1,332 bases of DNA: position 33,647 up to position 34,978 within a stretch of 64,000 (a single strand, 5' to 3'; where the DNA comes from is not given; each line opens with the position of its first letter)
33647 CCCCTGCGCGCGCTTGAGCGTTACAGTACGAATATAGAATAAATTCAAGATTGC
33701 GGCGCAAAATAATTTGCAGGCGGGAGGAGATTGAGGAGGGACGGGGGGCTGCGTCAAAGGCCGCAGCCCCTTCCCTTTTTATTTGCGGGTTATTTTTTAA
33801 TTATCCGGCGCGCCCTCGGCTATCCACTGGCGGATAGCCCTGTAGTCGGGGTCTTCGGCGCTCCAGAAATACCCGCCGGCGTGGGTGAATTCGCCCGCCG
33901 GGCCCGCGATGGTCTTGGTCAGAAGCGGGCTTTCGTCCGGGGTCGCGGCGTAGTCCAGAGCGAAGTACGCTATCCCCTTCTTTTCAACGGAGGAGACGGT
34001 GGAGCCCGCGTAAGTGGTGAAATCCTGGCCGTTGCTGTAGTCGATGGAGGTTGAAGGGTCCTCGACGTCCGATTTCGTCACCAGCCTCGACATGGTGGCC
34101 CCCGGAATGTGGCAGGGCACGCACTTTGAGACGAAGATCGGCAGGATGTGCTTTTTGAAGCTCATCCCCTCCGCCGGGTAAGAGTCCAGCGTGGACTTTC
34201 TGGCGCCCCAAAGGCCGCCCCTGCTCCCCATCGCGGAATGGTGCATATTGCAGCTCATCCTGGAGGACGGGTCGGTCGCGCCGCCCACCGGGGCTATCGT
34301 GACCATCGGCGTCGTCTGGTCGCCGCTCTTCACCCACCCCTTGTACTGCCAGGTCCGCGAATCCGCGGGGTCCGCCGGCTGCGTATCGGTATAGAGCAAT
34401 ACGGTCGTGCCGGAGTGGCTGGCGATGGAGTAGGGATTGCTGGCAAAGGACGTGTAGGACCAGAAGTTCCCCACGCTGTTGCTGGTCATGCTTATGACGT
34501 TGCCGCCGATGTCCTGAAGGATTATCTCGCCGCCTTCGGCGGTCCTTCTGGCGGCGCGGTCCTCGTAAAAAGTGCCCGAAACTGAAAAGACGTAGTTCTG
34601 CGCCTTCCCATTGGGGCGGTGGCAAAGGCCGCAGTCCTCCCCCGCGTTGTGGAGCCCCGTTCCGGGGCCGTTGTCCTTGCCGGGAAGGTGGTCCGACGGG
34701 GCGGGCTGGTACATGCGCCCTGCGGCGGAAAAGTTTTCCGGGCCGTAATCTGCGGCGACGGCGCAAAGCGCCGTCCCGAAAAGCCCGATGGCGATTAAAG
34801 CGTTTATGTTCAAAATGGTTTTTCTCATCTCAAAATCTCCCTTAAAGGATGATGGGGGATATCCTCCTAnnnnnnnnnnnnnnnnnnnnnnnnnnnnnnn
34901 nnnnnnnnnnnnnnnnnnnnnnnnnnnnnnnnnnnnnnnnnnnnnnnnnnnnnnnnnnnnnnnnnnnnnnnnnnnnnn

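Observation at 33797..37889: Envelope gene cluster: beta-barrel OMP, anchored Cys-rich protein, FG-GAP lipoprotein and a two-heme PSCyt1-like cytochrome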

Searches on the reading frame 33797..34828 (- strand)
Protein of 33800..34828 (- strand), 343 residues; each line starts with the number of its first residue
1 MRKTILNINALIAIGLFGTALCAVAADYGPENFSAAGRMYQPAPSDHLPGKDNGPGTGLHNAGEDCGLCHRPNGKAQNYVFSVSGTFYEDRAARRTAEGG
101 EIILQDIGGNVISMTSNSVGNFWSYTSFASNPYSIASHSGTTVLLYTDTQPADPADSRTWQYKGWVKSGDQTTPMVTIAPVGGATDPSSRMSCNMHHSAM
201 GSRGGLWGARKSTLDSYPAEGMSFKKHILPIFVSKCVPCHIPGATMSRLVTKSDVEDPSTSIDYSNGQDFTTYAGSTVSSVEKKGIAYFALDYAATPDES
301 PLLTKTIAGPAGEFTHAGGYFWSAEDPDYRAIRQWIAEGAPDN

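Call 3: search_protein_families(library=pfam, proteins=[window:33800-34828:-], max_evalue=0.1)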
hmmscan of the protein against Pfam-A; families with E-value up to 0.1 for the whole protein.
seq(343 aa): 2 families
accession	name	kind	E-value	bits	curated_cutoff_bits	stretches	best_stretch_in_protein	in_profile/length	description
PF09699.15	Paired_CXXCH_1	-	0.022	14.9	20.6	0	63-78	6-21/41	Doubled CXXCH motif (Paired_CXXCH_1)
PF13442.11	Cytochrome_CBB3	-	0.076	13.8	27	0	231-252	9-30/68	Cytochrome C oxidase, cbb3-type, subunit III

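Call 4: search_protein_families(library=ncbifam, proteins=[window:33800-34828:-], max_evalue=0.1)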
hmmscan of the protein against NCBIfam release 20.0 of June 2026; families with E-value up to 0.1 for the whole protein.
seq(343 aa): 1 family
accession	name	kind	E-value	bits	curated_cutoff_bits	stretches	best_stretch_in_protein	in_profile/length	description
TIGR01905.1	paired_CXXCH_1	subfamily_domain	0.097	12.6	25.2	0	62-81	5-24/41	doubled CXXCH domain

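Call 5: find_homologous_proteins(query=window:33800-34828:-)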
Query seq(343 aa) (343 aa): 359 proteins with E <= 0.001 among 3107 candidates; the best 120 are listed.
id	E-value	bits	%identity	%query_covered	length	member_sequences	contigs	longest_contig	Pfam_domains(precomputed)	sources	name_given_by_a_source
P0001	4.2e-216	735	89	100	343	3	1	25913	-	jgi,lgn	jgi:hypothetical protein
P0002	4.7e-167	574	71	100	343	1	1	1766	-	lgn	-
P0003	1.2e-162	559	71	97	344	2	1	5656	-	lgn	-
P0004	1.8e-161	555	70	96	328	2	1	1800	-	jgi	jgi:hypothetical protein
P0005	5.9e-142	491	63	97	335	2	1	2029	-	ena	-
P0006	2.0e-140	486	62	100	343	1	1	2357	-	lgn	-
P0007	1.9e-137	476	59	100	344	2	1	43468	-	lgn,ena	-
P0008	2.5e-137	476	60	100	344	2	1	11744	-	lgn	-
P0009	4.5e-137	475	60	100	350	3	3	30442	-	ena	-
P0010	5.1e-136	471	62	97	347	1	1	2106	-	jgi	jgi:hypothetical protein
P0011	1.4e-135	470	62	100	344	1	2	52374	-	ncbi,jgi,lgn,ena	-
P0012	2.8e-135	469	60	100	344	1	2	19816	-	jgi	jgi:hypothetical protein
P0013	6.5e-134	465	60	98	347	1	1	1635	-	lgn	-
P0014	7.1e-134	464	61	98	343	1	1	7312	-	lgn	-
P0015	7.7e-134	464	62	97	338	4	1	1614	-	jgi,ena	-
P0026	2.1e-130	453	59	100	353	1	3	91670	-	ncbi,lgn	-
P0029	6.9e-130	451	60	100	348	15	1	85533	-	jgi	jgi:hypothetical protein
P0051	1.2e-124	434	59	94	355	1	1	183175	-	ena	-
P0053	1.9e-124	433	60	94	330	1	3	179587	-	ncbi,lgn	-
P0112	2.3e-115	404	52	100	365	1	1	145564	-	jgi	jgi:hypothetical protein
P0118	1.5e-114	401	56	92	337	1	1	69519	-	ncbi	ncbi:MAG: hypothetical protein AB2A00_05025 [Myxococcota bacterium]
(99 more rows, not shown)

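Call 8: find_related_loci(query=A1, collection=genome_contigs, flank=10000)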
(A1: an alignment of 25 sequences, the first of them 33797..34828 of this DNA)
Query A1 (343 aa) in genome_contigs; peptide patterns used: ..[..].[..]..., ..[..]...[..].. (x = any residue, [..] = any of these).
68 stretches matched a pattern; 61 encode a relative of the query (tblastn E <= 1e-3); 61 distinct loci.
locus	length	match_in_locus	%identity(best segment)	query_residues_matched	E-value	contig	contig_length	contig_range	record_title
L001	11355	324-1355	59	1-343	5e-143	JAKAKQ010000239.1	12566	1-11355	MAG: Nitrospirae bacterium isolate WY4.bin7 NODE_6238_length_12566_cov_1.681888, whole genome shotgun sequence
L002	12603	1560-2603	60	11-343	7e-134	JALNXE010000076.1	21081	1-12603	MAG: Desulfobulbaceae bacterium isolate SO_2016_LW3 bin 20 scaffold03593_LW162_2016, whole genome shotgun sequence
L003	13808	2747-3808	57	3-340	1e-132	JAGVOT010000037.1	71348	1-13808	MAG: Nitrospirae bacterium isolate DeMMO3_8 c_000000017763, whole genome shotgun sequence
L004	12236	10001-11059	59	1-343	4e-132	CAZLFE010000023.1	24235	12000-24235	MAG TPA_asm: uncultured Nitrospiraceae bacterium isolate binchicken_co325_89 genome assembly, contig: NODE_435_length_24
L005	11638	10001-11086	57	2-343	6e-130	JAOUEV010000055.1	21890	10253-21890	MAG: Nitrospirota bacterium isolate 4_1_July_SF_Bin20 4_1_July_SF_Bin20_scaffold_939_c1, whole genome shotgun sequence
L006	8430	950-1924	61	27-343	9e-130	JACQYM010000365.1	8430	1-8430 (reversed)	MAG: Deltaproteobacteria bacterium isolate NC_groundwater_1541_Pr4_S-0.65um_57_8 SR1-18-Sp65_coassembly_scaffold_567015,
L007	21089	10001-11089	56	2-343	1e-126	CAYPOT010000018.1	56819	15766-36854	MAG TPA_asm: uncultured Nitrospiraceae bacterium isolate ERP113451_co1_289 genome assembly, contig: NODE_412_length_5681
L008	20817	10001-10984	59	30-343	5e-125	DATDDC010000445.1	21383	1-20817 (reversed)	MAG TPA_asm: Anaeromyxobacter sp. isolate SMAG_U164 k141_383304, whole genome shotgun sequence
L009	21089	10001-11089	55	2-343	1e-124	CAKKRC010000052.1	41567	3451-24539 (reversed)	Nitrospiria bacterium isolate Hainich-H41-bin277-1 genome assembly, contig: H41-bin277_1_Hain_H41_02um_R3_485_length_415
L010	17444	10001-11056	55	1-343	2e-124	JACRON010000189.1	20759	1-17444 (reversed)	MAG: Nitrospirae bacterium isolate NC_groundwater_1962_Pr3_S-0.2um_41_9 scaffold_6927, whole genome shotgun sequence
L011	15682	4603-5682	55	4-343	1e-122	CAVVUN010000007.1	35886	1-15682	MAG: Nitrospirota bacterium isolate MFD03899.bin.2.182 genome assembly, contig: contig_32429, whole genome shotgun seque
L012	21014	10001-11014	55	8-343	4e-121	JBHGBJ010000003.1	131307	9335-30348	MAG: Thermodesulfobacteriota bacterium isolate SBS.BIN.12 SBSBIN12_contig_3, whole genome shotgun sequence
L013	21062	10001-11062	54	16-343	5e-120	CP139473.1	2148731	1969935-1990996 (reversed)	MAG: Dehalogenimonas sp. isolate XYDCF chromosome, complete genome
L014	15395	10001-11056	52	2-343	1e-118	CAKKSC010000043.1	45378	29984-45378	Desulfuromonadales bacterium isolate Hainich-H52-bin013-1 genome assembly, contig: H52-bin013_1_Hain_H52_02um_R1_171_len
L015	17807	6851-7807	56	28-343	2e-117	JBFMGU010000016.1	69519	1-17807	MAG: Myxococcota bacterium isolate MAG305 MAG305_16, whole genome shotgun sequence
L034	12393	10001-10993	46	33-343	2e-90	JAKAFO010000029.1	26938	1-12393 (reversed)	MAG: Deltaproteobacteria bacterium isolate WY2.bin100 NODE_2333_length_26938_cov_3.193055, whole genome shotgun sequence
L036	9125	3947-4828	46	28-343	2e-86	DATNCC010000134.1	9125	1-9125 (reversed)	MAG TPA_asm: Dongiaceae bacterium isolate SMAG_U11204 k141_3611717, whole genome shotgun sequence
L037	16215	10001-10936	45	6-343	1e-86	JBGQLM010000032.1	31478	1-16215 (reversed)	MAG: Geobacteraceae bacterium isolate OBJ2_061818_050_38 k141_1367887_length_31478_cov_9.9991, whole genome shotgun sequ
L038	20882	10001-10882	46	28-343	7e-81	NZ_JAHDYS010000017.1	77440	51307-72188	Pelotalea chapellei strain DSM 13688 NODE_17_length_77440_cov_226.070473, whole genome shotgun sequence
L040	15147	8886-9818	43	3-343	2e-78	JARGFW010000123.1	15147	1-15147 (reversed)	MAG: Deferrisomatales bacterium isolate C14-16 NODE_1538_length_15147_cov_8.137821, whole genome shotgun sequence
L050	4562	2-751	45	72-343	3e-67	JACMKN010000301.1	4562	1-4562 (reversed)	MAG: Deltaproteobacteria bacterium isolate ES-bin-228 ES-bin-228-contig-k141_11651160, whole genome shotgun sequence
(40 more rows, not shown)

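Call 11: find_encoding_contigs(protein=P0011, flank=10000, max_places=2)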
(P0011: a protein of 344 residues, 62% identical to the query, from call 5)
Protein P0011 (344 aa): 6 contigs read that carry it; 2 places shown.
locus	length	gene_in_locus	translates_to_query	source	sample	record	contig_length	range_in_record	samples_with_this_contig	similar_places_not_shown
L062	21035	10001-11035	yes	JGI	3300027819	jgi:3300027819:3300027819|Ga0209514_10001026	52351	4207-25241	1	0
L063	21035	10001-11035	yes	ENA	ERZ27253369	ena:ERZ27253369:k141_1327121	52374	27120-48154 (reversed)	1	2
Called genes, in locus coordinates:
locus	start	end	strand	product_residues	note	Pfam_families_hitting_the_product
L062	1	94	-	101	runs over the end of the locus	PF01381:HTH_3 (weak)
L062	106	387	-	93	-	PF05015:HigB-like_toxin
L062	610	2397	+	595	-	-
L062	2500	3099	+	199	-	-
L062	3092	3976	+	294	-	PF08843:AbiEii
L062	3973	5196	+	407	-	PF25917:BSH_RND (weak), PF25876:HH_MFP_RND, PF25954:Beta-barrel_RND_2, PF25990:Beta-barrel_YknX (weak), PF25967:RND-MFP_C (weak), PF25975:CzcB_C (weak), PF25989:YknX_C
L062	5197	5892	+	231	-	PF00005:ABC_tran, PF13304:AAA_21 (faint)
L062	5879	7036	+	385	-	PF02687:FtsX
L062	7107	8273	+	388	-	PF12704:MacB_PCD, PF02687:FtsX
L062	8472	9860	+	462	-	PF12256:TcdB_toxin_midN (faint), PF13517:FG-GAP_3 (weak), PF01839:FG-GAP, PF13517:FG-GAP_3 (weak), PF01839:FG-GAP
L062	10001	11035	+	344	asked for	-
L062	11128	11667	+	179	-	PF01965:DJ-1_PfpI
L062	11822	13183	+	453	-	PF14701:hDGE_amylase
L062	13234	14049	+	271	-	PF03631:Virul_fac_BrkB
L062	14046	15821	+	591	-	PF17243:POTRA_TamA_1, PF07244:POTRA (faint), PF01103:Omp85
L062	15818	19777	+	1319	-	PF27051:TamB_N, PF04357:TamB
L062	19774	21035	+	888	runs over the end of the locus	PF00690:Cation_ATPase_N, PF00122:E1-E2_ATPase, PF00702:Hydrolase, PF13246:Cation_ATPase, PF00689:Cation_ATPase_C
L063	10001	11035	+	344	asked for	-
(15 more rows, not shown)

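Call 12: find_encoding_contigs(protein=P0001, flank=10000, max_places=2)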
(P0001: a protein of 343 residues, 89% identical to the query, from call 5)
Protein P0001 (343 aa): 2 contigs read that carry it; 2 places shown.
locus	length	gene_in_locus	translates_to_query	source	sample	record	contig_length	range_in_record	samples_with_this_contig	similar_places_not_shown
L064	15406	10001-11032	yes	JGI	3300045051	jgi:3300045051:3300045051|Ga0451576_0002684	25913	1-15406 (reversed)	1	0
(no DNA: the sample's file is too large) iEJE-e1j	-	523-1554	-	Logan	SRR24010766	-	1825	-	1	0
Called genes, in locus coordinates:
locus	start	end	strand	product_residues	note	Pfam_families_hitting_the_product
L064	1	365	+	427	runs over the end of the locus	-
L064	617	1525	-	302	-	PF00849:PseudoU_synth_2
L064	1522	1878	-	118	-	-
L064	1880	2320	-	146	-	PF01928:CYTH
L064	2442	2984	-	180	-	PF02517:Rce1-like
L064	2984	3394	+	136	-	PF03692:CxxCxxCC (weak)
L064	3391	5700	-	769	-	PF00708:Acylphosphatase, PF07503:zf-HYPF, PF01300:Sua5_yciO_yrdC, PF17788:HypF_C, PF22521:HypF_C_2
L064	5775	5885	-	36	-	PF12838:Fer4_7 (weak), PF13187:Fer4_9 (weak), PF12797:Fer4_2 (weak), PF00037:Fer4, PF13237:Fer4_10 (weak), PF12837:Fer4_6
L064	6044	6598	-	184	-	-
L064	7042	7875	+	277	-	-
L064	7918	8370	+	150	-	-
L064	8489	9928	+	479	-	PF13517:FG-GAP_3 (faint), PF01839:FG-GAP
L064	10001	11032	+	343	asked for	-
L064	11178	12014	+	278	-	PF00158:Sigma54_activat (faint), PF13191:AAA_16 (faint), PF13401:AAA_22 (weak), PF00004:AAA, PF07724:AAA_2 (weak), PF07728:AAA_5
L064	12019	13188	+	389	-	PF05762:VWA_CoxE (weak)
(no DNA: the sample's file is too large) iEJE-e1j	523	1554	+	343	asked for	-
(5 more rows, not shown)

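Call 18: predict_structure(alignment_id=A2)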
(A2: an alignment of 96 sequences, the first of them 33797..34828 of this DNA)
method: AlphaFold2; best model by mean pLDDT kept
length: 343 residues; sequences in the alignment: 96
mean_pLDDT: 85.7   pTM: 0.82
mean pLDDT of the five models: 85.7, 85.2, 84.3, 83.8, 82.7
residues with pLDDT >= 90: 183; 70-90: 110; 50-70: 40; < 50: 10
segments of 3 or more residues with pLDDT < 50: 194-201
pLDDT, mean of each block of 10 residues (from residue 1): 86 79 67 91 93 76 54 61 83 83 95 92 91 92 96 95 91 88 82 47 66 93 97 87 89 95 92 95 97 98 88 80 92 98 96
secondary structure, 60 per line:
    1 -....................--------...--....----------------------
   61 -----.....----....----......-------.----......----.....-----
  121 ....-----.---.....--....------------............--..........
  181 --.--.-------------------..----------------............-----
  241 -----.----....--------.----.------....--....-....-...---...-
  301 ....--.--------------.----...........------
elements in order: H2-21 H35-38 H66-70 H75-78 E83-88 E101-106 E111-115 E121-124 E134-138 E141-144 E160-168 E171-180 H224-235 E275-278 E281-284 H286-289 H301-304 H327-337

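Call 27: search_protein_families(library=pfam, proteins=[L036:4917-6377:+, L034:3311-3916:+, L038:7520-8101:+, L014:12016-12903:+], max_evalue=0.01)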
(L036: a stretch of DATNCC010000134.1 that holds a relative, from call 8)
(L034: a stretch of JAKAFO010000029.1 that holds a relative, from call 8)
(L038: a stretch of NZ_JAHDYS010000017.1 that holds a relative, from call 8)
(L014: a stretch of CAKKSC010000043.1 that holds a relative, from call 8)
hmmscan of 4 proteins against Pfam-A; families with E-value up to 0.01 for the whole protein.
L036:4917-6377:+ (486 aa): 1 family
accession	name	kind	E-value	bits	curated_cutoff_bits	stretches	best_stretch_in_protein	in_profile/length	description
PF05573.18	NosL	-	1.7e-11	45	24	1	25-138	4-126/131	NosL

L034:3311-3916:+ (201 aa): 1 family
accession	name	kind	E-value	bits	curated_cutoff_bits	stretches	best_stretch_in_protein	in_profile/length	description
PF05573.18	NosL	-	3.9e-10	40.6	24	1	46-157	4-124/131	NosL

L038:7520-8101:+ (193 aa): 0 families

L014:12016-12903:+ (295 aa): 1 family
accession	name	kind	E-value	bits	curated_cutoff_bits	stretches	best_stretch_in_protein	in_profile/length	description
PF13557.12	Phenol_MetA_deg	-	7.1e-18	66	22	1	89-270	44-223/242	Putative MetA-pathway of phenol degradation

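Call 29: find_encoding_contigs(protein=P0051, flank=8000, max_places=1)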
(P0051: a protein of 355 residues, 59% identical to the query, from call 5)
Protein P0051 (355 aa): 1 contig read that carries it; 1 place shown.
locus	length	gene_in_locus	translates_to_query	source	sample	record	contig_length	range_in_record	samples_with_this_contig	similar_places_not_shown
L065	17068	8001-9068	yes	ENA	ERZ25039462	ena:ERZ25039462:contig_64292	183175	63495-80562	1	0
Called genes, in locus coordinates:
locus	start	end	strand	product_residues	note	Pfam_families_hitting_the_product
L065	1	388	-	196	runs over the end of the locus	PF02348:CTP_transf_3 (faint), PF12804:NTP_transf_3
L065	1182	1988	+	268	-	PF09719:C_GCAxxG_C_C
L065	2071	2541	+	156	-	PF08534:Redoxin, PF00578:AhpC-TSA, PF00085:Thioredoxin (weak), PF13905:Thioredoxin_8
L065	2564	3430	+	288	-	-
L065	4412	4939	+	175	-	PF00578:AhpC-TSA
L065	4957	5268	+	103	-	-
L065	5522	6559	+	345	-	PF13557:Phenol_MetA_deg (weak)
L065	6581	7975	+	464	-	PF13517:FG-GAP_3, PF01839:FG-GAP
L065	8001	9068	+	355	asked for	-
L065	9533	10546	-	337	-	-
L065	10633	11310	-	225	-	PF00005:ABC_tran, PF13304:AAA_21 (faint)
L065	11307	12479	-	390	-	PF12704:MacB_PCD (weak), PF02687:FtsX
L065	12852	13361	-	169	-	PF05573:NosL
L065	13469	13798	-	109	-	-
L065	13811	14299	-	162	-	PF05573:NosL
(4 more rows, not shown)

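Call 30: find_encoding_contigs(protein=P0053, flank=8000, max_places=1)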
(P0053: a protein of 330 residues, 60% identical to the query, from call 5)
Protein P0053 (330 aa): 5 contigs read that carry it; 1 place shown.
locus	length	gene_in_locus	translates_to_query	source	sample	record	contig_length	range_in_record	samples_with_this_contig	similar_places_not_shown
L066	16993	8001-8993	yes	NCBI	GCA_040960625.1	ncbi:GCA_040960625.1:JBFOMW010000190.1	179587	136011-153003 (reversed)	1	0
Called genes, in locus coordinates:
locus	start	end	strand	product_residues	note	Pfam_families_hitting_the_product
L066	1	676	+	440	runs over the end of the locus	PF11737:DUF3300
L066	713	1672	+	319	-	PF11453:DUF2950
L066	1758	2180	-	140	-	-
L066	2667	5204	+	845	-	PF02743:dCache_1, PF13188:PAS_8 (faint), PF00989:PAS, PF08448:PAS_4 (weak), PF13426:PAS_9, PF07730:HisKA_3, PF02518:HATPase_c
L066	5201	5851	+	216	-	PF00072:Response_reg, PF08281:Sigma70_r4_2 (weak), PF00196:GerE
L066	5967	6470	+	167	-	PF00072:Response_reg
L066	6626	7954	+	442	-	PF01839:FG-GAP, PF13517:FG-GAP_3 (weak), PF01839:FG-GAP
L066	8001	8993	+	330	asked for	-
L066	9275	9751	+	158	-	PF13115:YtkA (weak)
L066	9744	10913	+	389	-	-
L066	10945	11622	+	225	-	-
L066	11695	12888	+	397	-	PF12704:MacB_PCD, PF02687:FtsX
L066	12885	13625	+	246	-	PF02463:SMC_N (weak), PF00005:ABC_tran, PF13304:AAA_21 (faint)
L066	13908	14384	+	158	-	PF05573:NosL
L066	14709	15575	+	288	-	PF12760:Zn_ribbon_IS1595 (weak), PF12762:DDE_Tnp_IS1595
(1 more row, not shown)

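Call 31: find_encoding_contigs(protein=P0026, flank=8000, max_places=1)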
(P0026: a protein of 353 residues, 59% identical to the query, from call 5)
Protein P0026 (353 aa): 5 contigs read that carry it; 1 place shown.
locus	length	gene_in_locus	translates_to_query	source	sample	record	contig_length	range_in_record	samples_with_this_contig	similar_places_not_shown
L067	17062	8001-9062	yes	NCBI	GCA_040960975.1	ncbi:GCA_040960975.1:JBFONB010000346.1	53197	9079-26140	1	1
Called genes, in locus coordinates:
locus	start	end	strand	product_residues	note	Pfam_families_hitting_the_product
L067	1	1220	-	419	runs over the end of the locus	-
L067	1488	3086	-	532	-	PF01266:DAO, PF13450:NAD_binding_8 (weak), PF16901:DAO_C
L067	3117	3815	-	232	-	PF03009:GDPD, PF13653:GDPD_2 (weak)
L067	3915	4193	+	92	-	-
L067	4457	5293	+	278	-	PF09719:C_GCAxxG_C_C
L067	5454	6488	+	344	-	-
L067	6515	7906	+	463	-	PF13517:FG-GAP_3 (faint), PF01839:FG-GAP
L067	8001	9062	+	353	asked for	-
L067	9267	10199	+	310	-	PF14522:Cytochrome_C7 (faint)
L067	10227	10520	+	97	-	-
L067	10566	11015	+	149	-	PF10080:FtrD-like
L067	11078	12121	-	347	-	PF01734:Patatin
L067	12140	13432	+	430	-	PF01370:Epimerase, PF04321:RmlD_sub_bind (weak), PF16363:GDP_Man_Dehyd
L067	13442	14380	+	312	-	PF01370:Epimerase, PF02719:Polysacc_synt_2 (faint), PF04321:RmlD_sub_bind (weak), PF16363:GDP_Man_Dehyd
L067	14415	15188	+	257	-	PF00483:NTP_transferase, PF12804:NTP_transf_3 (weak)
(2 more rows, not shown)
